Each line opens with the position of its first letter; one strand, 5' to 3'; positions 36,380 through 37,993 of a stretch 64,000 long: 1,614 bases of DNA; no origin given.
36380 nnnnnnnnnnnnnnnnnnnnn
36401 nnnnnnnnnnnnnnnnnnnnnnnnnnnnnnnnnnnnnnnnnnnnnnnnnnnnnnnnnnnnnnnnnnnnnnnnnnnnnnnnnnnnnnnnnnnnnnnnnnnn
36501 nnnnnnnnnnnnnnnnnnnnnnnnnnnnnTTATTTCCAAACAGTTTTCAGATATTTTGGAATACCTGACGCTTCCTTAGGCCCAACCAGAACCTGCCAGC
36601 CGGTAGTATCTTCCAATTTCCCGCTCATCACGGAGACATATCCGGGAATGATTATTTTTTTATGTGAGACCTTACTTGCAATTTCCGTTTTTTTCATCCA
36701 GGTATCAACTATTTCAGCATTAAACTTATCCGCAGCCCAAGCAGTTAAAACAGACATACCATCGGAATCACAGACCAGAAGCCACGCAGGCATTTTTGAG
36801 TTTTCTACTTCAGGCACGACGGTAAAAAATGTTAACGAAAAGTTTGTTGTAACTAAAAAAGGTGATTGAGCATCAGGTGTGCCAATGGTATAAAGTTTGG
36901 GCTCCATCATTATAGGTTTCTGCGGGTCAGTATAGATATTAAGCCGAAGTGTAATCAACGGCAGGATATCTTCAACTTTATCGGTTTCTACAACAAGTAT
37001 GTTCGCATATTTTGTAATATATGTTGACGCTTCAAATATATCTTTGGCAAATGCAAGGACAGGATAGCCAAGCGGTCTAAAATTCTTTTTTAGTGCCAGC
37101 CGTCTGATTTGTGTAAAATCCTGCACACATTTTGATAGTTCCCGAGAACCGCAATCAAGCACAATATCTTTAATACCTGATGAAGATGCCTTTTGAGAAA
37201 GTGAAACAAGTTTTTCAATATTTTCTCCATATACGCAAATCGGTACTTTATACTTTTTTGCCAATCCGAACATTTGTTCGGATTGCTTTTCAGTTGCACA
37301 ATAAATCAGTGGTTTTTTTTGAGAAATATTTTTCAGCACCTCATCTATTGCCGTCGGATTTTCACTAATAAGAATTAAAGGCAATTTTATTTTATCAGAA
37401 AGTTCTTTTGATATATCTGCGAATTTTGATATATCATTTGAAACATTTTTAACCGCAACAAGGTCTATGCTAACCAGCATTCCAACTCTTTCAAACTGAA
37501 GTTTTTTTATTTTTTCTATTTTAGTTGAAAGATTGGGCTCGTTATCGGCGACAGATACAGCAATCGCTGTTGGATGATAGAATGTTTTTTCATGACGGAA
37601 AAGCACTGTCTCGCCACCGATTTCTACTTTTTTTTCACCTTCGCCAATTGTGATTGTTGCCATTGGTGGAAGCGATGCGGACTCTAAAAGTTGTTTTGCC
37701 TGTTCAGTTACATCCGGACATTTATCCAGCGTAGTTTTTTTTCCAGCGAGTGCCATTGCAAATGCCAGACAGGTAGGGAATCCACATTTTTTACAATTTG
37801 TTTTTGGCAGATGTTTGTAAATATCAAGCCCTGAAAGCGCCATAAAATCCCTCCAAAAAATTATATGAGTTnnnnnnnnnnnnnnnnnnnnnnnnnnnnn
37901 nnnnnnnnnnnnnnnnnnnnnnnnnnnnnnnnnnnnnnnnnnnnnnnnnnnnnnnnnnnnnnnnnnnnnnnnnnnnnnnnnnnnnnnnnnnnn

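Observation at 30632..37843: Corrinoid Fe-S protein operon interrupted by an 890-aa coiled-coil protein and a RACo-like activator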

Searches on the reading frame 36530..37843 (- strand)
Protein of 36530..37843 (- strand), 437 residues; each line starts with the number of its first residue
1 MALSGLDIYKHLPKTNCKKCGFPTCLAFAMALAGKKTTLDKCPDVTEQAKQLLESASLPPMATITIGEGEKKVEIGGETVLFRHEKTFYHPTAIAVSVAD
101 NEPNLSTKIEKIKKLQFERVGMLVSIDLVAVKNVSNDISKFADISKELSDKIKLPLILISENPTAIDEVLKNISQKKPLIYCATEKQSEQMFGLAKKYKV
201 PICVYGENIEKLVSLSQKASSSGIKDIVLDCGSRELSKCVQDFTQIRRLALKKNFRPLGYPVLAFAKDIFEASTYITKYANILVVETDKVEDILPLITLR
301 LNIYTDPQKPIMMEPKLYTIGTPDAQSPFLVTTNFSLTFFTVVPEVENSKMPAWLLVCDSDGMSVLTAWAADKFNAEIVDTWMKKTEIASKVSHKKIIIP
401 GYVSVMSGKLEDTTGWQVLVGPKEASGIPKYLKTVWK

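Call 4: search_protein_families(library=pfam, proteins=[window:36530-37843:-], max_evalue=0.01)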
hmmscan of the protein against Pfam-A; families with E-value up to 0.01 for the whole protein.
window:36530-37843:- (437 aa): 2 families
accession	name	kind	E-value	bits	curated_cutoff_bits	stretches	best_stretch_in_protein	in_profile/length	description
PF03599.22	CdhD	-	1.5e-107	360.1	24.8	1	64-431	2-386/387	CO dehydrogenase/acetyl-CoA synthase delta subunit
PF04060.18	FeS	-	2.5e-13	50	23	1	12-43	1-32/33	Putative Fe-S cluster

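Call 9: find_encoding_contigs(protein=window:36530-37843:-, flank=10000, max_places=10)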
Protein window:36530-37843:- (437 aa): 1 contig read that carries it; 1 place shown.
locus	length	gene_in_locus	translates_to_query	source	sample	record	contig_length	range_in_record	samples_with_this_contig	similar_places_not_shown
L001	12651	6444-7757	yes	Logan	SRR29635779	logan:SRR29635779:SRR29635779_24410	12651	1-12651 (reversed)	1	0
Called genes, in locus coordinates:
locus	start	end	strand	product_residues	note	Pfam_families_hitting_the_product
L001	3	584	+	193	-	?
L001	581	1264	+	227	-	PF06835:LptC (faint), PF03968:LptD_N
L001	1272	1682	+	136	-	PF00072:Response_reg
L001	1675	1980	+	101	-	-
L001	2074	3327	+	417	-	PF07992:Pyr_redox_2, PF13738:Pyr_redox_3, PF00070:Pyr_redox, PF01266:DAO (faint), PF18267:Rubredoxin_C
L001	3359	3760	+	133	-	-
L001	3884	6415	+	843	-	PF14691:Fer4_20, PF00070:Pyr_redox (faint), PF07992:Pyr_redox_2, PF13450:NAD_binding_8 (weak), PF13738:Pyr_redox_3 (faint)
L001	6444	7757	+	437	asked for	PF04060:FeS, PF03599:CdhD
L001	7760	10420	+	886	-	-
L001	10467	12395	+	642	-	PF00111:Fer2, PF17650:RACo_linker, PF17651:Raco_middle, PF14574:RACo_C_ter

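Call 12: find_related_loci(query=window:36530-37843:-, collection=genome_contigs, flank=10000)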
Query window:36530-37843:- (437 aa) in genome_contigs; peptide patterns used: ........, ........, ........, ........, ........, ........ (x = any residue, [..] = any of these).
600 stretches matched a pattern (row limit reached: there are more); 578 encode a relative of the query (tblastn E <= 1e-3); the best 80 are kept; 80 distinct loci.
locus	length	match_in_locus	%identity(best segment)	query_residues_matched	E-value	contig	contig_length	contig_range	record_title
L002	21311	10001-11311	82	1-437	0e+0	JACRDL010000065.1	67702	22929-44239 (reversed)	MAG: Elusimicrobia bacterium isolate NC_groundwater_1671_Pr3_B-0.1um_38_13 SR-2_scaffold_141_2207377, whole genome shotg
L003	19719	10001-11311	82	1-437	0e+0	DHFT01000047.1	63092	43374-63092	MAG TPA_asm: Elusimicrobia bacterium UBA4817 UBA4817_contig_616, whole genome shotgun sequence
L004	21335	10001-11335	63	1-437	0e+0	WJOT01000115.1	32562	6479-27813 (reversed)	MAG: Clostridia bacterium isolate 1244-F3-H4-B3 F3H4_C42, whole genome shotgun sequence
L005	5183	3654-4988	62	1-437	0e+0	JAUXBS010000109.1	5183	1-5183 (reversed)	MAG: Clostridia bacterium isolate CSMAG_2805 CSMAG_2805_k117_4608705_length_5183_cov_27.0000, whole genome shotgun seque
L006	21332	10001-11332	59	1-436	4e-171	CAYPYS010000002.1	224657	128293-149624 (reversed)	MAG TPA_asm: uncultured Planctomycetia bacterium isolate binchicken_co65_28 genome assembly, contig: NODE_51_length_2246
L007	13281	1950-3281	57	1-436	4e-169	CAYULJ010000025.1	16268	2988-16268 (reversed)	MAG TPA_asm: uncultured Planctomycetia bacterium isolate SRP167671_co1_160 genome assembly, contig: NODE_4181_length_162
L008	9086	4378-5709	57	1-436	6e-168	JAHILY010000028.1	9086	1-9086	MAG: Candidatus Omnitrophota bacterium isolate KR13_N2.mb.45 KR13_N2.mb.45_k141_76557, whole genome shotgun sequence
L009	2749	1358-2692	56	1-437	5e-177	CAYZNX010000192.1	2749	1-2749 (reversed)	MAG TPA_asm: uncultured Planctomycetia bacterium isolate SRP090828_co1_58 genome assembly, contig: NODE_13858_length_274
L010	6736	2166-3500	58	1-437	2e-166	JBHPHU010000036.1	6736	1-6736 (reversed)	Candidatus Omnitrophota bacterium isolate SAG AM-312-B13 AM-312-B13_NODE_36, whole genome shotgun sequence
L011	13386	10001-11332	57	1-436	4e-165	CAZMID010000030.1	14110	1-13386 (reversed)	MAG TPA_asm: uncultured Planctomycetia bacterium isolate SRP200020_co1_60 genome assembly, contig: NODE_5794_length_1411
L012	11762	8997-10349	57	1-437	6e-165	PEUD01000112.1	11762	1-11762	MAG: Candidatus Omnitrophica bacterium CG02_land_8_20_14_3_00__42_8 CG02_land_8_20_14_3.00_150_scaffold_2880_c, whole ge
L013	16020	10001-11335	56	1-437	7e-165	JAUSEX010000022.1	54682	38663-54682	MAG: Candidatus Omnitrophota bacterium isolate E14_maxbin.253 E14_k141_1493733, whole genome shotgun sequence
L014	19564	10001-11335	58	1-437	5e-165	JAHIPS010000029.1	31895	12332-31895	MAG: Candidatus Omnitrophota bacterium isolate KR13_S3.mb.80 KR13_S3.mb.80_k141_108044, whole genome shotgun sequence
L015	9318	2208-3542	56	1-437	1e-164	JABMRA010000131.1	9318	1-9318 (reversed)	MAG: Candidatus Omnitrophota bacterium isolate bin.352 k141_6078074, whole genome shotgun sequence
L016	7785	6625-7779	62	1-377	4e-161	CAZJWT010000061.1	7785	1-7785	MAG TPA_asm: uncultured Clostridia bacterium isolate binchicken_co376_5 genome assembly, contig: NODE_11949_length_7785_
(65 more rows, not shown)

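Call 17: search_protein_families(library=pfam, proteins=[L002:5880-8057:+, L002:8185-9084:+, L002:9102-9971:+, L002:11316-11693:+, L002:11894-15073:+, L002:18245-19483:+, L002:19574-20362:+, L003:5546-7723:+, L003:8354-9988:+, L003:14054-15244:+], max_evalue=0.001)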
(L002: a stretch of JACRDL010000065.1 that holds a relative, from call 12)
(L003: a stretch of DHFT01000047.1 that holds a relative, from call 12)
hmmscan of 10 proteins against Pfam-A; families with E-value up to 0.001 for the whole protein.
L002:5880-8057:+ (725 aa): 3 families
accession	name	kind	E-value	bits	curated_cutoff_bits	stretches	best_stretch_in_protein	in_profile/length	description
PF19436.4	ACS_CODH_B_C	-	2.3e-122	407.6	25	1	482-725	1-245/245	ACS/CODH beta subunit C-terminal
PF03598.20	CdhC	-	3.4e-61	206.1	24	1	317-471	1-155/155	CO dehydrogenase/acetyl-CoA synthase complex beta subunit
PF18537.6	CODH_A_N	-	2.2e-28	98.5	32.2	1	23-110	3-83/83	Carbon monoxide dehydrogenase subunit alpha N-terminal domain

L002:8185-9084:+ (299 aa): 3 families
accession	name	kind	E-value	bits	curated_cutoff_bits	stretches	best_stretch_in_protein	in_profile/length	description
PF01555.25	N6_N4_Mtase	-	4.8e-66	223.3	26.7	1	53-276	1-221/221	DNA methylase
PF03602.21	Cons_hypoth95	-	4.5e-07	30.2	24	0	231-284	36-90/182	Conserved hypothetical protein 95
PF02086.21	MethyltransfD12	-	3e-05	24.3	22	0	23-64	149-187/253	D12 class N6 adenine-specific DNA methyltransferase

L002:9102-9971:+ (289 aa): 0 families

L002:11316-11693:+ (125 aa): 1 family
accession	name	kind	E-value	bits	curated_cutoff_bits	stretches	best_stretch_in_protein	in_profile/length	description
PF00072.30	Response_reg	-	5.4e-23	81.7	30.2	1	6-119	1-110/111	Response regulator receiver domain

L002:11894-15073:+ (1059 aa): 0 families

L002:18245-19483:+ (412 aa): 1 family
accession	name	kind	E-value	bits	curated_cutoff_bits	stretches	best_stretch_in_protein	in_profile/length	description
PF00871.23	Acetate_kinase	-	2.3e-133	445.1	22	1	19-405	1-392/392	Acetokinase family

L002:19574-20362:+ (262 aa): 1 family
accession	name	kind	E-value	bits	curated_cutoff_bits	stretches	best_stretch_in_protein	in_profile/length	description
PF00809.28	Pterin_bind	-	2.2e-21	77.1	25.5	1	29-228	25-243/244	Pterin binding enzyme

L003:5546-7723:+ (725 aa): 3 families
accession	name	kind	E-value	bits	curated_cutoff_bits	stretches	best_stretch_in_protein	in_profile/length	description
PF19436.4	ACS_CODH_B_C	-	1.8e-122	408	25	1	482-725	1-245/245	ACS/CODH beta subunit C-terminal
PF03598.20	CdhC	-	3.4e-63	212.6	24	1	317-471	1-155/155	CO dehydrogenase/acetyl-CoA synthase complex beta subunit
PF18537.6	CODH_A_N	-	1.7e-21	76.4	32.2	1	22-109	2-82/83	Carbon monoxide dehydrogenase subunit alpha N-terminal domain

L003:8354-9988:+ (544 aa): 0 families

L003:14054-15244:+ (396 aa): 1 family
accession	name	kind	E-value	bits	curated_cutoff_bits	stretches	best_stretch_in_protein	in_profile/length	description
PF00871.23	Acetate_kinase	-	2.1e-128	428.8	22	1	2-385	1-392/392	Acetokinase family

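Call 50: search_protein_families(library=ncbifam, proteins=[window:36530-37843:-, L002:11316-11693:+, L002:9102-9971:+], max_evalue=0.001)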
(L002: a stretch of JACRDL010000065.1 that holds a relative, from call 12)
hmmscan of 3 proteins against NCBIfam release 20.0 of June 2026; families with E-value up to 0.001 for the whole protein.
window:36530-37843:- (437 aa): 9 families
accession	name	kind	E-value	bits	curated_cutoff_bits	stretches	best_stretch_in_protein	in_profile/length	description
NF003195.0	PRK04165.1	equivalog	8.4e-174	578.7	306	1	1-437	1-448/450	acetyl-CoA decarbonylase/synthase complex subunit gamma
NF043039.1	HgcAB_like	equivalog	3.9e-27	95.8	285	1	310-434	13-137/350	HgcAB-like fusion protein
NF040863.1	HgcA_corrinoid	equivalog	8.8e-20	71.1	275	1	311-434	28-151/325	mercury methylation corrinoid protein HgcA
NF006446.0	PRK08764.1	equivalog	7.7e-07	29.1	220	1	10-59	14-64/139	Rnf electron transport complex subunit RnfB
TIGR01944.1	rnfB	subfamily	1.6e-06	27.8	68.7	1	9-49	41-80/190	RnfABCDGE type electron transport complex subunit B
NF003376.0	PRK04452.1-2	subfamily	2.7e-06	26.4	280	1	62-176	15-147/313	acetyl-CoA decarbonylase/synthase complex subunit delta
NF005415.0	PRK06991.1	equivalog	4e-06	26.7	281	1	10-48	13-51/284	electron transport complex subunit RsxB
NF003475.0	PRK05113.1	equivalog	7.3e-05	22.7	203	1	10-49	42-80/190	electron transport complex subunit RsxB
NF040759.1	WLP_AcsD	exception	0.00041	19.7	430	0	62-159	13-127/312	acetyl-CoA decarbonylase/synthase complex subunit delta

L002:11316-11693:+ (125 aa): 89 families (the best 25 are shown)
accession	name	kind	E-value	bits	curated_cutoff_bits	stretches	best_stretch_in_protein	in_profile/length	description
NF007135.0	PRK09581.1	equivalog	8.4e-25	87.5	474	1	6-121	5-118/457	PleD family two-component system response regulator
NF053854.1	RespRegPhoBBctds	equivalog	2.4e-23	82.6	270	1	6-123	1-115/225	two-component system response regulator PhoB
TIGR02154.1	PhoB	equivalog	3.3e-23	82.2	296.2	1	4-123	3-120/226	phosphate regulon transcriptional regulator PhoB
NF045944.1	ResRegRpaBCyano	equivalog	4.7e-22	78.5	330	1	7-123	1-112/229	response regulator transcription factor RpaB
NF051850.1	RespRegRprY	equivalog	1.9e-21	76.6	370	1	5-123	6-120/234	response regulator transcription factor RprY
NF045717.1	DVU0259_DivK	exception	1e-19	70.8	160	1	1-124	1-117/117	DVU0259 family response regulator domain-containing protein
NF040534.1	resp_reg_YycF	equivalog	1.2e-18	67.2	340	1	5-122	2-114/231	response regulator YycF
TIGR01387.1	cztR_silR_copR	subfamily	3e-18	66.3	279.2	1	6-123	1-114/218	heavy metal response regulator transcription factor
NF033120.0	vanR_FM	exception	3.1e-18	66.3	460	1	4-120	4-115/231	vancomycin resistance response regulator transcription factor, VanR-F/VanR-M family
NF008199.0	PRK10955.1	equivalog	9.8e-18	64.9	341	1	6-123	4-115/232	envelope stress response regulator transcription factor CpxR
TIGR02875.1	spore_0_A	equivalog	2.2e-16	59.9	200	1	6-123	5-122/262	sporulation transcription factor Spo0A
NF040689.1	MtrAB_MtrA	equivalog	4.5e-16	58.9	300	1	6-122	1-112/219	MtrAB system response regulator MtrA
NF041733.1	resp_reg_CseB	equivalog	4.4e-15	55.7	350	1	6-123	3-115/228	two-component system response regulator CseB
NF008567.0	PRK11517.1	equivalog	7.7e-15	54.9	353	1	6-122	3-114/223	response regulator transcription factor HprR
NF051870.1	NAssimRespRegNtrX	equivalog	2e-14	53.3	600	1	6-121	4-117/452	nitrogen assimilation response regulator NtrX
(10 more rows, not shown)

L002:9102-9971:+ (289 aa): 2 families
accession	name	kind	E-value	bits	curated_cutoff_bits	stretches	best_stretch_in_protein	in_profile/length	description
NF045832.1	restrict_HpyAIV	equivalog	1.2e-74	251.2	160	1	1-258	1-267/269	HpyAIV family type II restriction enzyme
NF045831.1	restrict_HinfI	equivalog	1.8e-05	24.3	175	0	37-92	39-92/264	HinfI family type II restriction enzyme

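Call 63: find_homologous_proteins(query=window:36530-37843:-, max_evalue=1e-100)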
Query window:36530-37843:- (437 aa): 7664 proteins with E <= 1e-100 among 8000 candidates; the best 120 are listed.
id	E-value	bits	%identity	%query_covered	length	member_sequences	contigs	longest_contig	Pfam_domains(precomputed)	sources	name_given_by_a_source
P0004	3.8e-287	970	100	100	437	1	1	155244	PF04060.19,PF03599.23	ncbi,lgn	ncbi:MAG: acetyl-CoA decarbonylase/synthase complex subunit gamma [Elusimicrobiota bacterium]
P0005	9.6e-246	833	84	100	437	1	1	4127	PF04060.19,PF03599.23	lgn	-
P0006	3.1e-244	828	82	100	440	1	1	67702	PF04060.19,PF03599.23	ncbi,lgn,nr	ncbi:MAG: acetyl-CoA decarbonylase/synthase complex subunit gamma [Elusimicrobia bacterium]|nr:acety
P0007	6.7e-241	817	81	100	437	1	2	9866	PF04060.19,PF03599.23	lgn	-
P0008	3.9e-240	815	81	100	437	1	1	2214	PF04060.19,PF03599.23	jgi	jgi:acetyl-CoA decarbonylase/synthase complex subunit gamma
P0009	5.9e-240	814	81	100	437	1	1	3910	PF04060.19,PF03599.23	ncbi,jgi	-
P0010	6.8e-238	807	80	100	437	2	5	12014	PF04060.19,PF03599.23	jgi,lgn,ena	-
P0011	5.6e-237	804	79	100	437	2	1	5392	PF04060.19,PF03599.23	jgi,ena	-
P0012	6.4e-234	794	79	100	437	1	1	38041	PF04060.19,PF03599.23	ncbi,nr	ncbi:MAG: acetyl-CoA decarbonylase/synthase complex subunit gamma [Elusimicrobia bacterium]|nr:acety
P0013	2.3e-233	792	79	100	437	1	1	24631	PF04060.19,PF03599.23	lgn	-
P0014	6.1e-232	788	79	100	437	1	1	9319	PF04060.19,PF03599.23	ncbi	ncbi:MAG: acetyl-CoA decarbonylase/synthase complex subunit gamma [Elusimicrobiota bacterium]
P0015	2.6e-230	782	78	100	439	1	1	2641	PF04060.19,PF03599.23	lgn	-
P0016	6.5e-229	778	78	100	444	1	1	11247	PF04060.19,PF03599.23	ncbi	ncbi:MAG: acetyl-CoA decarbonylase/synthase complex subunit gamma [Elusimicrobiota bacterium]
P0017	1.4e-228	777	76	100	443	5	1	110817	PF04060.19,PF03599.23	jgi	-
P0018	5.9e-227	771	76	100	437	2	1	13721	PF04060.19,PF03599.23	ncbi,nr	ncbi:MAG: acetyl-CoA decarbonylase/synthase complex subunit gamma [Elusimicrobia bacterium RIFOXYD2_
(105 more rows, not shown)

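Call 64: find_encoding_contigs(protein=P0005, flank=8000, max_places=2)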
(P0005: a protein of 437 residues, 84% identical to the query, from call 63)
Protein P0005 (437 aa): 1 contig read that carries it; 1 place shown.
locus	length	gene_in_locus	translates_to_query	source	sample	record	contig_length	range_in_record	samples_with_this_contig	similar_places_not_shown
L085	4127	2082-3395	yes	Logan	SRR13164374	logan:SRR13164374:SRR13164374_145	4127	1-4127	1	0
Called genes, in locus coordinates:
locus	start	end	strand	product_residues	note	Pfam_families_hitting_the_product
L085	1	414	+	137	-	?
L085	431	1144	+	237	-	PF01844:HNH (faint)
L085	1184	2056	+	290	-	PF09520:HinfI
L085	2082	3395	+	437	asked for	PF04060:FeS, PF03599:CdhD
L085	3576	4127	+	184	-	?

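Call 65: find_encoding_contigs(protein=P0007, flank=8000, max_places=2)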
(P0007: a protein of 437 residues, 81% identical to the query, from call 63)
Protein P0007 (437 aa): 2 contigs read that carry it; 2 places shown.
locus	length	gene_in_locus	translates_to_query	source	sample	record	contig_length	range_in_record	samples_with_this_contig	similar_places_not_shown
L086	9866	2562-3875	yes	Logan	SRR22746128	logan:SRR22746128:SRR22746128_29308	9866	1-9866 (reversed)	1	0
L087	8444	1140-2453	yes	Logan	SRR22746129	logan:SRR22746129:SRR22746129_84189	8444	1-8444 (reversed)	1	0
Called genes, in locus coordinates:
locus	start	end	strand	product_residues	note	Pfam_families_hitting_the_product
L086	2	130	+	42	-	?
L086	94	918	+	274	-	PF13489:Methyltransf_23, PF13847:Methyltransf_31 (weak), PF08241:Methyltransf_11, PF08242:Methyltransf_12 (weak), PF13649:Methyltransf_25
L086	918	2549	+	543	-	-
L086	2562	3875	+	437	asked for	PF04060:FeS, PF03599:CdhD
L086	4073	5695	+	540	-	PF00111:Fer2, PF17651:Raco_middle, PF14574:RACo_C_ter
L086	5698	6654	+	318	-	PF03599:CdhD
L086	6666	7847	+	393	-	PF00871:Acetate_kinase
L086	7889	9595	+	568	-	PF01268:FTHFS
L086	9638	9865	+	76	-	?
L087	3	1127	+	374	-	?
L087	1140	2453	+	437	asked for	PF04060:FeS, PF03599:CdhD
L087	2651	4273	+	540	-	PF00111:Fer2, PF17651:Raco_middle, PF14574:RACo_C_ter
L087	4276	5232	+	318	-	PF03599:CdhD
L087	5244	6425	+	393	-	PF00871:Acetate_kinase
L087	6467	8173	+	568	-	PF01268:FTHFS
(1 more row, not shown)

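Call 66: find_encoding_contigs(protein=P0010, flank=8000, max_places=2)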
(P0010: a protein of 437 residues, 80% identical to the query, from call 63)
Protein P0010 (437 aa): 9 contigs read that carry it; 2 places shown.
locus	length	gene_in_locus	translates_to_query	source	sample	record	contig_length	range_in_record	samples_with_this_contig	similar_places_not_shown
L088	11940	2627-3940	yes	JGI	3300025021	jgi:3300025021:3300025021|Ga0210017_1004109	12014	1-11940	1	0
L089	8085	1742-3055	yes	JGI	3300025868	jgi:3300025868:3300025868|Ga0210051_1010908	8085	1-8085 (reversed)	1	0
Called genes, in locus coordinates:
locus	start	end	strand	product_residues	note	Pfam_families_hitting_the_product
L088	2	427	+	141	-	?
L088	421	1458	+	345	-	PF01555:N6_N4_Mtase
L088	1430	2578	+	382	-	PF20731:RE_NgoFVII_C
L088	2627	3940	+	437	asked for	PF04060:FeS, PF03599:CdhD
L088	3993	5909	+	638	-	PF00111:Fer2, PF17650:RACo_linker, PF17651:Raco_middle, PF14574:RACo_C_ter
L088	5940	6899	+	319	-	PF03599:CdhD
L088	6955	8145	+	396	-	PF00871:Acetate_kinase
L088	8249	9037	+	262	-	PF00809:Pterin_bind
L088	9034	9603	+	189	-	PF12804:NTP_transf_3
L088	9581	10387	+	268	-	PF00175:NAD_binding_1, PF10418:DHODB_Fe-S_bind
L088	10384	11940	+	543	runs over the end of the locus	?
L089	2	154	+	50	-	?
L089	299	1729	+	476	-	-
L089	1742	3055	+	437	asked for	PF04060:FeS, PF03599:CdhD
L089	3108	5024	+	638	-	PF00111:Fer2, PF17650:RACo_linker, PF17651:Raco_middle, PF14574:RACo_C_ter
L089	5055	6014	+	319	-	PF03599:CdhD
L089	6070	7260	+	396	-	PF00871:Acetate_kinase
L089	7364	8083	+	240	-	?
